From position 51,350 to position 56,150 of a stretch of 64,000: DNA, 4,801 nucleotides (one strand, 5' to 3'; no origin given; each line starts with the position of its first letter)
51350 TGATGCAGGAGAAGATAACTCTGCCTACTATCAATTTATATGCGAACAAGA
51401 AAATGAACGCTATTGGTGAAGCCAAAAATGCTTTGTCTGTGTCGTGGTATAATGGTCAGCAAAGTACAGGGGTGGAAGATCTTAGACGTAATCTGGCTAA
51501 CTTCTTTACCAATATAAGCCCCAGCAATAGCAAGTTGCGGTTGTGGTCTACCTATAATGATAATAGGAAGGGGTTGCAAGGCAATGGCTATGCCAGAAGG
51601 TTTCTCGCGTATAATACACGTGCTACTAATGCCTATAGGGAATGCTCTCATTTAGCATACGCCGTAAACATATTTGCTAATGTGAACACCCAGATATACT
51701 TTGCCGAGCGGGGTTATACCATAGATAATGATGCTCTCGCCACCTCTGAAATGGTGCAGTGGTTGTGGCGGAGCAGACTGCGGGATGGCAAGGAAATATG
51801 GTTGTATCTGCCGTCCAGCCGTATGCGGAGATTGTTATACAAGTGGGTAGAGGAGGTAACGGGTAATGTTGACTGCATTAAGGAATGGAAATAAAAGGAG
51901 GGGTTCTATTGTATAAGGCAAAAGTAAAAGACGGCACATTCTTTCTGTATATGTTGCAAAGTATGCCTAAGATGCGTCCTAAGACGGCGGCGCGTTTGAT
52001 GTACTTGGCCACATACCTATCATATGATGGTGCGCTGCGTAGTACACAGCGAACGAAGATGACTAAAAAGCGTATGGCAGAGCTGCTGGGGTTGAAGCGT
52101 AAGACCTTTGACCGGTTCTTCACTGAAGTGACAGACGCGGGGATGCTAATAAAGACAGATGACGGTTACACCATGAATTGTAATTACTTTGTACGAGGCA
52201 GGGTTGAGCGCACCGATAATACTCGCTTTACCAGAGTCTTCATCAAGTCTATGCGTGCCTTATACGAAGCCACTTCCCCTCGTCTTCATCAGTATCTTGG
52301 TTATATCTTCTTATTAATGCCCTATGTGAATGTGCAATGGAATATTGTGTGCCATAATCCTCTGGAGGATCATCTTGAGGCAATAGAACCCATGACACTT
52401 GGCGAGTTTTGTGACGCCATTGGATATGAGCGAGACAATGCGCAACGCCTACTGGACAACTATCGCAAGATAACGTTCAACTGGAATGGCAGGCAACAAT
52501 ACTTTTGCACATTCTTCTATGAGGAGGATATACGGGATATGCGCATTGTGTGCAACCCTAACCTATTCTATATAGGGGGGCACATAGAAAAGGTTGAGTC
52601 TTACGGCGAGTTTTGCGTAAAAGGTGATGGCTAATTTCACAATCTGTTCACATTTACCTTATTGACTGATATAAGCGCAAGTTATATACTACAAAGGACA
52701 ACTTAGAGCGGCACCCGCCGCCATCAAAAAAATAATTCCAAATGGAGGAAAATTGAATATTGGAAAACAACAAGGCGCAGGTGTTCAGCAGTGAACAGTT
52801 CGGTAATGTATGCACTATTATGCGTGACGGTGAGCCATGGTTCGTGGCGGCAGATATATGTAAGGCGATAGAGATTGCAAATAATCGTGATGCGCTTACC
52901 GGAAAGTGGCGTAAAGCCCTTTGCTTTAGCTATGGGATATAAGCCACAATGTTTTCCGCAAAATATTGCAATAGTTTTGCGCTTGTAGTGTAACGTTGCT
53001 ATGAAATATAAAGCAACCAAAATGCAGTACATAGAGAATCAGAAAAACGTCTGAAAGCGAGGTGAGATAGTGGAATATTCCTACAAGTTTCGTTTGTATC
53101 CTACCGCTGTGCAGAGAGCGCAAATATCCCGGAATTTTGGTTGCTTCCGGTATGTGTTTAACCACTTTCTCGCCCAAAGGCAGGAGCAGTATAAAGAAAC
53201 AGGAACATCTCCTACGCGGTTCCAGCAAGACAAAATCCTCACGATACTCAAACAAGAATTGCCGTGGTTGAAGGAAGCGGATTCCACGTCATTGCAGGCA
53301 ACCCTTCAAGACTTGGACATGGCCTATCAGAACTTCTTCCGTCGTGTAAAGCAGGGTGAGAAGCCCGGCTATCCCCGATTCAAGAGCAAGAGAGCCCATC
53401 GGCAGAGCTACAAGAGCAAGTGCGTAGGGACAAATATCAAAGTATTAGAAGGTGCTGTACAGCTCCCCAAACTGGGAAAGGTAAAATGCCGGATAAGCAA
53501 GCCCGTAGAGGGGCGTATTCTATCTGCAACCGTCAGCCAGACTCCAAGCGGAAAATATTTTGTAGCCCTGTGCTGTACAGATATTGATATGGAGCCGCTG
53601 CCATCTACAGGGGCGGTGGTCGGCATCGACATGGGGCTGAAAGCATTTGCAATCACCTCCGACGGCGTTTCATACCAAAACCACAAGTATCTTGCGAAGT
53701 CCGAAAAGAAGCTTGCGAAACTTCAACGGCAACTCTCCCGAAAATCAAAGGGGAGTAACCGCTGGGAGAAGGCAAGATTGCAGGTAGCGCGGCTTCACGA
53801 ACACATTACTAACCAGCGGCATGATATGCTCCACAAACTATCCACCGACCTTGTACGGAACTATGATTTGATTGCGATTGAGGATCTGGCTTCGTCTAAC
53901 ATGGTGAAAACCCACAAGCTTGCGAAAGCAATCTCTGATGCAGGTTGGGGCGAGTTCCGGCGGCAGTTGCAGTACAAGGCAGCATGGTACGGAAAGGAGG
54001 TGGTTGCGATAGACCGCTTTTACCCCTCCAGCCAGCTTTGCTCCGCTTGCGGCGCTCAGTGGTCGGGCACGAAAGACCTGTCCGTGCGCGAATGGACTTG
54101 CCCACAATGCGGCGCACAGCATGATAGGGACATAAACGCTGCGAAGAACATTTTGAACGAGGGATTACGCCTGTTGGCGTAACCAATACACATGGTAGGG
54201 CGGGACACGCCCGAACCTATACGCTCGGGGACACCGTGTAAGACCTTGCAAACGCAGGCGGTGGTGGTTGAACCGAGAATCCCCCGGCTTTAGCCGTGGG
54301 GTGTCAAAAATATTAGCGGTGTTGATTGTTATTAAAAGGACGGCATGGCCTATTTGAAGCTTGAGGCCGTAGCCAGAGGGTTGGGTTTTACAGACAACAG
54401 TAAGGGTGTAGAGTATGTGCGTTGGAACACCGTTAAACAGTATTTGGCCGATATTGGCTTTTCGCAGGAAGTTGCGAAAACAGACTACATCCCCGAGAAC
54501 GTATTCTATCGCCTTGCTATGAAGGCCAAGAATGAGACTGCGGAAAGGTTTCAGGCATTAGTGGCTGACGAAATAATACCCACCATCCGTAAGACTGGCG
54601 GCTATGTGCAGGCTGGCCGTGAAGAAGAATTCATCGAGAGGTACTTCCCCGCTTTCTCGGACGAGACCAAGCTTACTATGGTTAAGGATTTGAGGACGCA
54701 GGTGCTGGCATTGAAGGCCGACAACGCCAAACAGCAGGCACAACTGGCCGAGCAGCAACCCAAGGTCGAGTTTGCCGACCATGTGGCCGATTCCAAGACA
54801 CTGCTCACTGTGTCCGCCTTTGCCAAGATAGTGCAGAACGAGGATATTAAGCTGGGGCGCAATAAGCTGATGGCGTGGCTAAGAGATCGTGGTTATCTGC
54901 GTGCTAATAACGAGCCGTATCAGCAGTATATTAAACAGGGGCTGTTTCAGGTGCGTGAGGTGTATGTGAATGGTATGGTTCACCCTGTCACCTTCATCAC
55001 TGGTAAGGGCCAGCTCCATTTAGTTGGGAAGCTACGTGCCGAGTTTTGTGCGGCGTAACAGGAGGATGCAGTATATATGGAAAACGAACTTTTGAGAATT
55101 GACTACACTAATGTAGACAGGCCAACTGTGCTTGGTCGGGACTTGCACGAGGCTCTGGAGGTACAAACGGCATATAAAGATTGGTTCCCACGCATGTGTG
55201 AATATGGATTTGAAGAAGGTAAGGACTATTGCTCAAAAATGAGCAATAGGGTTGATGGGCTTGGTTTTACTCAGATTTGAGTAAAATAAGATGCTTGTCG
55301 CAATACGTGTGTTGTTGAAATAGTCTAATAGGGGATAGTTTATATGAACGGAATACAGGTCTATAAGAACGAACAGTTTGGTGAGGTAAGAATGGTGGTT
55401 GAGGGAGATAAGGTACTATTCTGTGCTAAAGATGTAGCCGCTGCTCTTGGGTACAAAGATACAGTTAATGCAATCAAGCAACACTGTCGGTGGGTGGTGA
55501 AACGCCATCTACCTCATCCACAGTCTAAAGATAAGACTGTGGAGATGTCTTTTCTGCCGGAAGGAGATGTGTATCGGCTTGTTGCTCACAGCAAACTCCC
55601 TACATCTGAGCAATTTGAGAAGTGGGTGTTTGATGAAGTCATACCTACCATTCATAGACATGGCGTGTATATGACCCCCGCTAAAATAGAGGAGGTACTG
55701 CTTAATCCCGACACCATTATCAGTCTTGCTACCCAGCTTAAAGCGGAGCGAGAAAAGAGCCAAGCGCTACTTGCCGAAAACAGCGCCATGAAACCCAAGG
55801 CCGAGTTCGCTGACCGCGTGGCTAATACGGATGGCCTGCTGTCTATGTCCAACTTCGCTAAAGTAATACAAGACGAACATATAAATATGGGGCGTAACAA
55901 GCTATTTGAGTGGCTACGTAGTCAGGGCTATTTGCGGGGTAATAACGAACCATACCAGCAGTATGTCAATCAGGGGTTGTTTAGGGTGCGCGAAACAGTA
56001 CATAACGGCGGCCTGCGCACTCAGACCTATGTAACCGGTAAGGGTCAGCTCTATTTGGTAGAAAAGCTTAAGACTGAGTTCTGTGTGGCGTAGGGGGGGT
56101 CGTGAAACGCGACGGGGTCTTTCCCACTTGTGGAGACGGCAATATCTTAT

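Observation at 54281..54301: All three OMEGA elements share two types of TTTA-loop end hairpin, and the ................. type is always on the omegaRNA side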

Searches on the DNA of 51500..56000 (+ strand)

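Call 13: search_dna_similar(query=window:51500-56000:+, collection=phages, mode=near, max_rows=20)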
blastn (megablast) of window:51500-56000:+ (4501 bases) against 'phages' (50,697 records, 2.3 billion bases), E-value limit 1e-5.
No match.

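Call 34: search_rna_families(source=window, start=53900, end=54400, threshold=evalue, max_evalue=5, show_alignments=2)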
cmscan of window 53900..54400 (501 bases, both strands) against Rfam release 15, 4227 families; matches with E-value up to 5: 1.
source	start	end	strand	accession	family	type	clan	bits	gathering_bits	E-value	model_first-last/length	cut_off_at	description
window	54186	54283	+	RF02269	HPnc0580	Gene; sRNA;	-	18.5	37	1.8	1-105/105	no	Heliobacter pylori small RNA HPnc0580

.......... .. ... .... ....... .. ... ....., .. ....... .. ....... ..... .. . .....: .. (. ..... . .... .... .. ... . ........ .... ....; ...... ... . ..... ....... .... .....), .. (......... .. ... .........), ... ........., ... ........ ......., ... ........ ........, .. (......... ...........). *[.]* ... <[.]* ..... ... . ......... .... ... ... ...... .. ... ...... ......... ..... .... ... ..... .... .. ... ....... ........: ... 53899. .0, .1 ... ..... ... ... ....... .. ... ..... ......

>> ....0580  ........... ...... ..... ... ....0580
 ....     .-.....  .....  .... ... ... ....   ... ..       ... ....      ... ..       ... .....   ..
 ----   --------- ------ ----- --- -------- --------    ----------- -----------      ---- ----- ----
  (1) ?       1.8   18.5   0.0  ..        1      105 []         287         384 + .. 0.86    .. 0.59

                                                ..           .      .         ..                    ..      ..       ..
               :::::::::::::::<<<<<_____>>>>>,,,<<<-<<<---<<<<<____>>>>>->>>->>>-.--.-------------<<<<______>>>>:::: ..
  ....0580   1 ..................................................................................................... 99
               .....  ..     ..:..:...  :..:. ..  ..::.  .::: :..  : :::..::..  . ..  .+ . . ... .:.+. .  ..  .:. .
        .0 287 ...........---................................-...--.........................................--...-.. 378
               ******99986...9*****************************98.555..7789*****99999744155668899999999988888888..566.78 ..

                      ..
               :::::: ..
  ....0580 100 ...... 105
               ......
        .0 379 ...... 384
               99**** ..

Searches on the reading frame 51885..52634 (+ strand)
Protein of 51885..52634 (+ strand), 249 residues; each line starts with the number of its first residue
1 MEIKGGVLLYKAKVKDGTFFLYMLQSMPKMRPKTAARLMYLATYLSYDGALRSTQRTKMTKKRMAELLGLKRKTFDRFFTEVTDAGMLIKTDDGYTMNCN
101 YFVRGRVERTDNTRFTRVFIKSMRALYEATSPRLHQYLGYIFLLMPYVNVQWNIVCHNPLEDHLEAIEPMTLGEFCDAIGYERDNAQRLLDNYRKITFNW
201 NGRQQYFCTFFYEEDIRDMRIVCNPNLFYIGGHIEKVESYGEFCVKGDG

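Call 39: find_encoding_contigs(protein=window:51885-52634:+, flank=4000, max_places=8)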
Protein window:51885-52634:+ (249 aa): 3 contigs read that carry it; 2 places shown.
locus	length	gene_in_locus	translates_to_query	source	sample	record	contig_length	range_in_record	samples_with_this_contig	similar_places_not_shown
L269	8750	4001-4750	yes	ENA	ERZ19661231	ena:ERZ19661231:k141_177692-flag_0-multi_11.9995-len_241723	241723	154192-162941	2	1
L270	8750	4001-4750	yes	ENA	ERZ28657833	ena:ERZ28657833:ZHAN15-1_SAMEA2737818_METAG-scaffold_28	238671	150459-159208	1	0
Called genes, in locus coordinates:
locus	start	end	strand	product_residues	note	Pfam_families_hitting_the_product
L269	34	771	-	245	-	-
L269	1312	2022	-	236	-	PF00196:GerE (weak)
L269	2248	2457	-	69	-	-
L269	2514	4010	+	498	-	PF27199:YonV_C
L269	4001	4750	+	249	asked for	-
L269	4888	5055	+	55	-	PF02498:Bro-N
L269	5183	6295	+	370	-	PF12323:HTH_OrfB_IS605, PF01385:OrfB_IS605, PF07282:Cas12f1-like_TNB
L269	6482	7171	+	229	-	PF02498:Bro-N (faint), PF03374:ANT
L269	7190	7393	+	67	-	PF08346:AntA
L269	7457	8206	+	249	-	PF02498:Bro-N, PF03374:ANT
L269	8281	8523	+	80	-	-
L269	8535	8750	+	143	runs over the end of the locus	-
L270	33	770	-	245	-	-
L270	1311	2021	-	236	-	PF00196:GerE (weak)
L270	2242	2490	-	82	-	-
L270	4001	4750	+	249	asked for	-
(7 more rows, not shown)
